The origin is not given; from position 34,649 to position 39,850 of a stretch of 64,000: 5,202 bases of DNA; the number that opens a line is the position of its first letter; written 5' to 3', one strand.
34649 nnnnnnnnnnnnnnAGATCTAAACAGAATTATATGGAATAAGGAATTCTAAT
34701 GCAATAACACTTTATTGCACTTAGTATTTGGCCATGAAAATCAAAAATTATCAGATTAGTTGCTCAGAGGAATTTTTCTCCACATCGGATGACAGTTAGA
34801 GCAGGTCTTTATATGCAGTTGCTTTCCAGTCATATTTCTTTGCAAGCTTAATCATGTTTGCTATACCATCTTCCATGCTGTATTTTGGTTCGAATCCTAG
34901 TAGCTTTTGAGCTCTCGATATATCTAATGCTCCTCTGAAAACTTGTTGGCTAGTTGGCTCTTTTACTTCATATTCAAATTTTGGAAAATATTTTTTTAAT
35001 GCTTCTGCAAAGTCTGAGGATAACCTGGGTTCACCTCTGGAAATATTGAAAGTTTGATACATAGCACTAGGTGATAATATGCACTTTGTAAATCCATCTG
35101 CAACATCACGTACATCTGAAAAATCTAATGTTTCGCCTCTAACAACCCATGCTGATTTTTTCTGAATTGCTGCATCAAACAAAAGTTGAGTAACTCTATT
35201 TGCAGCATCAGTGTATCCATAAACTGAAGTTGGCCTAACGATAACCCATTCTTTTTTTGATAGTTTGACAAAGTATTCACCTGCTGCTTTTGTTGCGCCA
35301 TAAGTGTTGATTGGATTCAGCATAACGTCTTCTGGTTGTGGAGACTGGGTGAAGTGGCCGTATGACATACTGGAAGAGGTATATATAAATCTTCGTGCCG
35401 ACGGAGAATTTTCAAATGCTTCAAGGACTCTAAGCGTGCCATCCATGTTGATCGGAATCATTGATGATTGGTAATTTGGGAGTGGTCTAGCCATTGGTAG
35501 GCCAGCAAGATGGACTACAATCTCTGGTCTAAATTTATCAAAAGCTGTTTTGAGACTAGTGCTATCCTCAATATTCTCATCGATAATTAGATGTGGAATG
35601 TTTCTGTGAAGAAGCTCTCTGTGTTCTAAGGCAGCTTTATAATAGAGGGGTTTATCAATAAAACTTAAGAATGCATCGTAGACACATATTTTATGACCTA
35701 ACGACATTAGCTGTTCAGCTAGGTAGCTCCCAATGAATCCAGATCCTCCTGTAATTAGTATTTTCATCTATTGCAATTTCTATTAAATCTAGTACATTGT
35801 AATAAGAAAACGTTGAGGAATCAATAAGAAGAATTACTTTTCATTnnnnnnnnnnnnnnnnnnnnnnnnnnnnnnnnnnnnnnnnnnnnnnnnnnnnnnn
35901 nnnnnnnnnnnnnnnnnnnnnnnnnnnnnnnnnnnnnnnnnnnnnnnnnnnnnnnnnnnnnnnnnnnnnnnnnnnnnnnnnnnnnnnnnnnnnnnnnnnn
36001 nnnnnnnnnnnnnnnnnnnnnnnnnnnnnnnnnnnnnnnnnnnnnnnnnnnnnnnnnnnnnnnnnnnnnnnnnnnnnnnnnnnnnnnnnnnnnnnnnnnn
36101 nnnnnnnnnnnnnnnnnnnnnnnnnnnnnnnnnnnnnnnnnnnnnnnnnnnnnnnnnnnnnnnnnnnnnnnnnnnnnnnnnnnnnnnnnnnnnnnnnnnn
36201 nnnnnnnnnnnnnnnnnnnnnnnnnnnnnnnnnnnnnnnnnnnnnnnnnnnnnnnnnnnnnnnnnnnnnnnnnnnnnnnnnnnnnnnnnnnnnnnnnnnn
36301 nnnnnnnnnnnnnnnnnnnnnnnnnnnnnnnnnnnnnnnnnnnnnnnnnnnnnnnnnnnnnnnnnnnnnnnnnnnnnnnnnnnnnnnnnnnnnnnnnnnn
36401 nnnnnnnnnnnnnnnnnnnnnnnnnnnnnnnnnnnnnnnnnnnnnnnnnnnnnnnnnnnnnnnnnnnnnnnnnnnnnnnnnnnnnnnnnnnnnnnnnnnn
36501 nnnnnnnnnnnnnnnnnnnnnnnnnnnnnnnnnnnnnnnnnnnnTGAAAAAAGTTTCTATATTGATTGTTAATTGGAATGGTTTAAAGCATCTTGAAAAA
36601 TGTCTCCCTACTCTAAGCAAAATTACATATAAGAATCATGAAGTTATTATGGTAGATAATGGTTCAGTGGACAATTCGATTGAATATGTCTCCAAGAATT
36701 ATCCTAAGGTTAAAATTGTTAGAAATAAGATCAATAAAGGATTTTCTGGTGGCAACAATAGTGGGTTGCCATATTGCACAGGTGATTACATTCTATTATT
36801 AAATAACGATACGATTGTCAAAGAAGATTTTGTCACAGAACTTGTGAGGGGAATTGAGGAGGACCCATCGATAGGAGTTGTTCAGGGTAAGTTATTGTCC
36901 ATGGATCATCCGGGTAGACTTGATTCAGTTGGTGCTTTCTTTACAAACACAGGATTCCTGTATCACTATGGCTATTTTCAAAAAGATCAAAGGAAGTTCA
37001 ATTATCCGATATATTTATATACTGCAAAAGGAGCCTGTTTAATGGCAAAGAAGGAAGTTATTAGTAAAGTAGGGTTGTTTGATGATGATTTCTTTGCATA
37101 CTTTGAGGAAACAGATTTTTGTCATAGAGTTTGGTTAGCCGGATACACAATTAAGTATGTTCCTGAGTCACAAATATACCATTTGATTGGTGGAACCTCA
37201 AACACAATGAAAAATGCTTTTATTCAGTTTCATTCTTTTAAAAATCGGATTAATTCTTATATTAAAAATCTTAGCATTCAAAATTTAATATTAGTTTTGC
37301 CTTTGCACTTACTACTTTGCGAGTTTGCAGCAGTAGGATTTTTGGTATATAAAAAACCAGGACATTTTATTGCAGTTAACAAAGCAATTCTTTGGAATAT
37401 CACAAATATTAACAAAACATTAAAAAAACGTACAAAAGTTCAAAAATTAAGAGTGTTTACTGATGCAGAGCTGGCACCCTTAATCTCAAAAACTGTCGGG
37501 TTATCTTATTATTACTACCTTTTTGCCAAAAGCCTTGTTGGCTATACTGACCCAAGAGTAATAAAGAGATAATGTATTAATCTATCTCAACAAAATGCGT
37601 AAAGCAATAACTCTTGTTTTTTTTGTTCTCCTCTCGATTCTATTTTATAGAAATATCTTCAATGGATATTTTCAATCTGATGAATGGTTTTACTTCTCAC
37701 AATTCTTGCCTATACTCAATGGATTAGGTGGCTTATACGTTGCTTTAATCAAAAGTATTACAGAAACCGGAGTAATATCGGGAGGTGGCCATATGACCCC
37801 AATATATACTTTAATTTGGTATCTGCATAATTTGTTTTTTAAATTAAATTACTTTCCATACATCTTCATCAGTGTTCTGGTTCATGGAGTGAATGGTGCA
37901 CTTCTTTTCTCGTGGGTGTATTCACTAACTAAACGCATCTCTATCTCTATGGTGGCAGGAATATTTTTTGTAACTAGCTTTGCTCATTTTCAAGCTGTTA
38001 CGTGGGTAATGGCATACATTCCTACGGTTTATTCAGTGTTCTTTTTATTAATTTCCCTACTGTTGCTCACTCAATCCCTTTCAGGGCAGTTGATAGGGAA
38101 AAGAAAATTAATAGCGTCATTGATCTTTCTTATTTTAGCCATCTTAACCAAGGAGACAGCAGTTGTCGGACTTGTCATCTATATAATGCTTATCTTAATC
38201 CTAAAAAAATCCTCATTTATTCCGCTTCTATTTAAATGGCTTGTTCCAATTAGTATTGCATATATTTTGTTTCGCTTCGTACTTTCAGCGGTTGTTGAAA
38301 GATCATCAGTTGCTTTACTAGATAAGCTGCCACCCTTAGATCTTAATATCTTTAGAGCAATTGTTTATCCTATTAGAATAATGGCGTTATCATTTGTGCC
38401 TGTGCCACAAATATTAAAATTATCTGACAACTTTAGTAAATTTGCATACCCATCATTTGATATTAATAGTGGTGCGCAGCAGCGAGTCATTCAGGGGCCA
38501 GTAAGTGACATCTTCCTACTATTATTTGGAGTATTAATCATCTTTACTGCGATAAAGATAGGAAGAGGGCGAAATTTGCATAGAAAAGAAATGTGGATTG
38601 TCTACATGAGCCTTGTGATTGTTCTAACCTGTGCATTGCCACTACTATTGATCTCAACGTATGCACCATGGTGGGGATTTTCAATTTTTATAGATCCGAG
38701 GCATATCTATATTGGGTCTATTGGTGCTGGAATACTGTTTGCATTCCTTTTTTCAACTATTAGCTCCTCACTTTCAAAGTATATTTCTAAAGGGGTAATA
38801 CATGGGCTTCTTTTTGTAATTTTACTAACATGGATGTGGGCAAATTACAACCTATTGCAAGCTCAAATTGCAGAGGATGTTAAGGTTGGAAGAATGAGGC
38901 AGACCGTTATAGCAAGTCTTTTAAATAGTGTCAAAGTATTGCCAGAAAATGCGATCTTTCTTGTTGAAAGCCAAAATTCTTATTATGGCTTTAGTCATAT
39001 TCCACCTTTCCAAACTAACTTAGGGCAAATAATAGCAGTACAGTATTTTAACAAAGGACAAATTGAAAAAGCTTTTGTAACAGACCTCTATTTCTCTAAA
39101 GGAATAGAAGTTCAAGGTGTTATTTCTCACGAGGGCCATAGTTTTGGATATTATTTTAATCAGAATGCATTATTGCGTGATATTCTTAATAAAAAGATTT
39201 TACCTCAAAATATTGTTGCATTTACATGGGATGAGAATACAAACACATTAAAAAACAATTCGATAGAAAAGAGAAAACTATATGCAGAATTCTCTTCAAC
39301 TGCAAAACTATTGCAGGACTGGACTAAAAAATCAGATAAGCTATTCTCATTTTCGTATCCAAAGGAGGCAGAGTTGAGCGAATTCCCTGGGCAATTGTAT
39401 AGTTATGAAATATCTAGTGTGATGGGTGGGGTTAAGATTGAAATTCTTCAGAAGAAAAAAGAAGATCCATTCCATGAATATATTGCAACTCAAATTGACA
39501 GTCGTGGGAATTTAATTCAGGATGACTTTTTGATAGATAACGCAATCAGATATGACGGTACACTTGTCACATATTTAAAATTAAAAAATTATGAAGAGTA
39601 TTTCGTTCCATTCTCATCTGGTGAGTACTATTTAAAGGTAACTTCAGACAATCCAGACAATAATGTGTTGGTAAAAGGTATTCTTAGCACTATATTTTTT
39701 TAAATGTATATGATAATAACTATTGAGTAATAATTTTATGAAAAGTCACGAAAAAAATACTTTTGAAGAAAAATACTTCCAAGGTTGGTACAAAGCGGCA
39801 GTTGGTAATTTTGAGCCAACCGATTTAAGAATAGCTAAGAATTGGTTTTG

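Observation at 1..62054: A 62-kb, almost single-strand glycosylation mega-locus with at least 16 GT2/GT4 enzymes, at least 12 large GT-C-type membrane proteins, two flippases and two lipid-sugar synthases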

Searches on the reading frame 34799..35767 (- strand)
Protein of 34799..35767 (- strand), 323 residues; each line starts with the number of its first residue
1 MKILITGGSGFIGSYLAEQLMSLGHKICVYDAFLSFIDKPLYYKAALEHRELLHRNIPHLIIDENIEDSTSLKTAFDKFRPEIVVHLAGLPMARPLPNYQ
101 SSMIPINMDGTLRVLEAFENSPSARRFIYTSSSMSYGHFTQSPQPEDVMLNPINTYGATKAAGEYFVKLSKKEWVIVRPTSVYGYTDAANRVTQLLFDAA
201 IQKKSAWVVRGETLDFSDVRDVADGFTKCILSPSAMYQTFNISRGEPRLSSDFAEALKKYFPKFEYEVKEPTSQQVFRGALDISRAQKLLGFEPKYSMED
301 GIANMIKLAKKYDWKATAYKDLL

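Call 5: search_protein_families(library=pfam, proteins=[window:34799-35767:-], max_evalue=0.001)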
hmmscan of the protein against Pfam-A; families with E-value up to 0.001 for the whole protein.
window:34799-35767:- (323 aa): 7 families
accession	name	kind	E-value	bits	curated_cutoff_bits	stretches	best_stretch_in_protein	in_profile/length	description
PF01370.27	Epimerase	-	3.2e-33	115.6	20.9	1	3-242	1-239/240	NAD dependent epimerase/dehydratase family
PF16363.11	GDP_Man_Dehyd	-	1.5e-31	110.6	27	1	4-305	1-332/332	GDP-mannose 4,6 dehydratase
PF04321.23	RmlD_sub_bind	-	1.2e-20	74.2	27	1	1-275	1-245/287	RmlD substrate binding domain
PF01073.25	3Beta_HSD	-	5e-12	45.9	22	1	4-188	1-187/280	3-beta hydroxysteroid dehydrogenase/isomerase family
PF07993.18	NAD_binding_4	-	5.2e-11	42.6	20.1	1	101-186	106-216/258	Male sterility protein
PF02719.21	Polysacc_synt_2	-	1.6e-10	41.1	20.2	1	3-169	1-151/293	Polysaccharide biosynthesis protein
PF13460.12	NAD_binding_10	-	1.4e-05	25.4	27.2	1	62-182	44-146/184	NAD(P)H-binding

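Call 66: search_protein_families(library=ncbifam, proteins=[window:34799-35767:-], max_evalue=0.00001)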
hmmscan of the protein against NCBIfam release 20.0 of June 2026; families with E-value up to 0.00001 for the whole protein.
window:34799-35767:- (323 aa): 17 families
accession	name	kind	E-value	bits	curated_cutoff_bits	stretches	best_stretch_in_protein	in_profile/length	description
TIGR01179.1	galE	equivalog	6e-25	87.8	262.3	1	2-169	1-158/332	UDP-glucose 4-epimerase GalE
TIGR01181.1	dTDP_gluc_dehyt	equivalog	1.6e-24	86.6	365.1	1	2-314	1-316/321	dTDP-glucose 4,6-dehydratase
TIGR04180.1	EDH_00030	hypoth_equivalog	4.3e-22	78.5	475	1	3-297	1-297/297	NAD-dependent 4,6-dehydratase LegB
TIGR02197.1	heptose_epim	equivalog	6e-18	65.1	274.6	1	3-307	1-311/316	ADP-glyceromanno-heptose 6-epimerase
TIGR02622.1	CDP_4_6_dhtase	equivalog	6.9e-18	64.9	278.45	1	2-175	6-173/352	CDP-glucose 4,6-dehydratase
NF043036.1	ErythonDh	equivalog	2.9e-17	62.8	325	1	1-168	1-161/321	D-erythronate dehydrogenase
TIGR01214.1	rmlD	equivalog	1.8e-16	60.1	224.05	1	2-210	1-177/285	dTDP-4-dehydrorhamnose reductase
NF007956.0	PRK10675.1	subfamily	1.1e-13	51.1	394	1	1-165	1-158/338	UDP-glucose 4-epimerase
TIGR01472.1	gmd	equivalog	1.5e-11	44.1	415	1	3-168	3-167/342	GDP-mannose 4,6-dehydratase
TIGR03466.1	HpnA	hypoth_equivalog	2.7e-11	42.9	367.65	1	1-228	1-215/327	hopanoid-associated sugar epimerase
NF011728.1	PRK15181.1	equivalog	4.5e-09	35.8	760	1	3-169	18-178/348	Vi polysaccharide biosynthesis UDP-N-acetylglucosaminuronic acid C-4 epimerase TviC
NF007582.0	PRK10217.1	equivalog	9.7e-09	34.8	698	1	2-252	3-261/355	dTDP-glucose 4,6-dehydratase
NF007490.0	PRK10084.1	subfamily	1.9e-08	33.7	649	1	1-120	1-113/361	dTDP-glucose 4,6-dehydratase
TIGR01746.1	Thioester-redct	subfamily_domain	2.6e-08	33.5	213.35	0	101-270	106-286/371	thioester reductase domain-containing protein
NF042422.1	oxyalk_red_OleD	equivalog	8.3e-08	31.9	580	0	1-31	1-31/329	2-alkyl-3-oxoalkanoate reductase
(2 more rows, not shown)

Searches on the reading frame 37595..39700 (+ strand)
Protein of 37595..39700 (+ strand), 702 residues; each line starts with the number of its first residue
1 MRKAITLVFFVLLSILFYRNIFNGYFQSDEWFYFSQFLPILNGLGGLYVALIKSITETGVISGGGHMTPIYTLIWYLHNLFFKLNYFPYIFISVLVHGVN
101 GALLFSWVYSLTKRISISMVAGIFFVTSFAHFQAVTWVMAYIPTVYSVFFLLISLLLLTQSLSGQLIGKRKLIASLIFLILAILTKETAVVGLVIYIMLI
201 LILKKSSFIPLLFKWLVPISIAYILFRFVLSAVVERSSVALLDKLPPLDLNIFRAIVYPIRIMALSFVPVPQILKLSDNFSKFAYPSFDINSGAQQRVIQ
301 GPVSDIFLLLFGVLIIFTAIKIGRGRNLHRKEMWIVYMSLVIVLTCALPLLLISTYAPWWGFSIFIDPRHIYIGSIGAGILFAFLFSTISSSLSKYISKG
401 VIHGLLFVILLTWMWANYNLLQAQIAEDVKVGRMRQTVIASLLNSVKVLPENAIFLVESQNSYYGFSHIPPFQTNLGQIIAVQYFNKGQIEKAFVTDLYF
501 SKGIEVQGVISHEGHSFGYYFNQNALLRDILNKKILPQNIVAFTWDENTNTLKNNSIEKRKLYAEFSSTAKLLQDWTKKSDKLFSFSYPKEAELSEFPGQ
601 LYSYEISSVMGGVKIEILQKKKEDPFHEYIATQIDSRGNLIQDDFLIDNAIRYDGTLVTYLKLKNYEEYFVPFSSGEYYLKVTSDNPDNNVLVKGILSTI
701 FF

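Call 6: search_protein_families(library=pfam, proteins=[window:37595-39700:+], max_evalue=0.001)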
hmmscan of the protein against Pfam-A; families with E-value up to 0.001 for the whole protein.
window:37595-39700:+ (702 aa): 0 families

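Call 16: search_protein_families(library=pfam, proteins=[window:37595-39700:+], max_evalue=10)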
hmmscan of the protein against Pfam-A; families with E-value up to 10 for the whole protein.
window:37595-39700:+ (702 aa): 0 families

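Call 17: search_protein_families(library=ncbifam, proteins=[window:37595-39700:+], max_evalue=1)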
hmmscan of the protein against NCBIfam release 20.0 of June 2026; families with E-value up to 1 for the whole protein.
window:37595-39700:+ (702 aa): 0 families

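Call 47: find_homologous_proteins(query=window:37595-39700:+, max_evalue=0.001)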
Query window:37595-39700:+ (702 aa): 23 proteins with E <= 0.001 among 8000 candidates.
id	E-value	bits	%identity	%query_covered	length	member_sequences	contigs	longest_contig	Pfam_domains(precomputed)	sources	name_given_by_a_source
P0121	0.0e+0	1537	100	100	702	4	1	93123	-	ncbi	-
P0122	7.2e-129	449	36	97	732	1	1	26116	-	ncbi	-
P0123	5.5e-125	437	36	95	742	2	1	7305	-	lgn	-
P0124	9.0e-125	436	36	97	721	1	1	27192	-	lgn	-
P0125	1.8e-122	428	35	94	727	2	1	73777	-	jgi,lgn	-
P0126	4.5e-118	414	36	99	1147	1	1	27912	-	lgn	-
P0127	6.1e-112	393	35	96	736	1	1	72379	-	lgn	-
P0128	6.7e-110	387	35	92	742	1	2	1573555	-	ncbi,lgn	-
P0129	7.9e-107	377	34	95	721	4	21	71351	-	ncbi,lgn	-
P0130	1.1e-103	366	32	99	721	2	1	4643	-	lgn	-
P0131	1.6e-103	366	34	98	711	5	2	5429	-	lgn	-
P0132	2.5e-103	365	33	98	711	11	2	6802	-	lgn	-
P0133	1.3e-90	323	33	99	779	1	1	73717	-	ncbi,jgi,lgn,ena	jgi:hypothetical protein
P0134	3.5e-83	298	30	98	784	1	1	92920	-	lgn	-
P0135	1.3e-74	270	30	98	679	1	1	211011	-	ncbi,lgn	-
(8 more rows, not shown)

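Call 48: find_encoding_contigs(protein=P0121, flank=1000, max_places=3)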
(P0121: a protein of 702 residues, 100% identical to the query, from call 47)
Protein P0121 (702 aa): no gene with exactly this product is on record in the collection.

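Call 49: list_cluster_members(proteins=[P0121])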
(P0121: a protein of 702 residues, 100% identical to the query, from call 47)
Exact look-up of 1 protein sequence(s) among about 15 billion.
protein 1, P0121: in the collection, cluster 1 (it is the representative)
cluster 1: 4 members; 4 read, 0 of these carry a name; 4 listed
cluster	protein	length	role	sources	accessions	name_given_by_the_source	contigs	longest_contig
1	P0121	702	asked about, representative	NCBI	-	-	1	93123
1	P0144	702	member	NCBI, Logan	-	-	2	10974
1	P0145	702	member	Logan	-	-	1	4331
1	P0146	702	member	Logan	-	-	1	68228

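Call 51: search_solved_structures(query=A4, max_evalue=10)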
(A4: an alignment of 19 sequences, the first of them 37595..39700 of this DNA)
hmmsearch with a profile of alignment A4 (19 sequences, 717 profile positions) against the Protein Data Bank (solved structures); distinct sequences matched with E-value up to 10: 1.
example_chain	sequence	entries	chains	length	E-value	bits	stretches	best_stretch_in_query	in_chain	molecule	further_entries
3ii0_A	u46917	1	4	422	1.8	10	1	547-628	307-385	Aspartate aminotransferase, cytoplasmic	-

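Call 88: find_encoding_contigs(protein=P0128, flank=10000, max_places=1)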
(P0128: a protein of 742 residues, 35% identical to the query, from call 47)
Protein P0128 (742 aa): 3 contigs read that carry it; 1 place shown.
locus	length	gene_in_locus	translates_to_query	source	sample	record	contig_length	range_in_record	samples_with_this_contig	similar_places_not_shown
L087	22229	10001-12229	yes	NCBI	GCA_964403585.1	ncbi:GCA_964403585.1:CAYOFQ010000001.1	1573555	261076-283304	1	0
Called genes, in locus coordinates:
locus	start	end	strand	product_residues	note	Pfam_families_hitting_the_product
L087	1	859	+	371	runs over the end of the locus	PF06224:AlkZ-like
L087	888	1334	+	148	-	-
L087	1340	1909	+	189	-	-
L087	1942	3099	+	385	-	PF13439:Glyco_transf_4, PF13579:Glyco_trans_4_4 (weak), PF20706:GT4-conflict, PF00534:Glycos_transf_1, PF13692:Glyco_trans_1_4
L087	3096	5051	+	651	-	-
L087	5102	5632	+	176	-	PF08241:Methyltransf_11, PF13649:Methyltransf_25 (faint)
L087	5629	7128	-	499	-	-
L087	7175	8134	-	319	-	PF01073:3Beta_HSD, PF01370:Epimerase, PF02719:Polysacc_synt_2, PF04321:RmlD_sub_bind, PF07993:NAD_binding_4 (faint), PF13460:NAD_binding_10 (faint), PF16363:GDP_Man_Dehyd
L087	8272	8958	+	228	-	PF13489:Methyltransf_23, PF02353:CMAS (weak), PF01209:Ubie_methyltran (faint), PF13847:Methyltransf_31, PF08241:Methyltransf_11, PF08242:Methyltransf_12, PF13649:Methyltransf_25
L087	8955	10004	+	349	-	PF00535:Glycos_transf_2, PF10111:Glyco_tranf_2_2, PF13641:Glyco_tranf_2_3, PF13632:Glyco_trans_2_3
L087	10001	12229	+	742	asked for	-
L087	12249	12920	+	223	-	PF02353:CMAS (weak), PF05219:DREV, PF13489:Methyltransf_23, PF05401:NodS (weak), PF13847:Methyltransf_31, PF08241:Methyltransf_11, PF08242:Methyltransf_12, PF13649:Methyltransf_25, +2 more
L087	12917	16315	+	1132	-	PF11847:GT-C_AftD (weak)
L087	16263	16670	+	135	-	-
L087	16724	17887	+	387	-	PF01041:DegT_DnrJ_EryC1, PF00155:Aminotran_1_2, PF01053:Cys_Met_Meta_PP, PF01212:Beta_elim_lyase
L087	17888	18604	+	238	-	PF00583:Acetyltransf_1, PF13673:Acetyltransf_10, PF13508:Acetyltransf_7 (weak)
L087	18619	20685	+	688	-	-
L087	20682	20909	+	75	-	-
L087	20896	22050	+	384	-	PF13231:PMT_2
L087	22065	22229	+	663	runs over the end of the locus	PF01411:tRNA-synt_2c, PF07973:tRNA_SAD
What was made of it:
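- The module 2 core is on a 1.57-Mb contig (L087, call 88).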
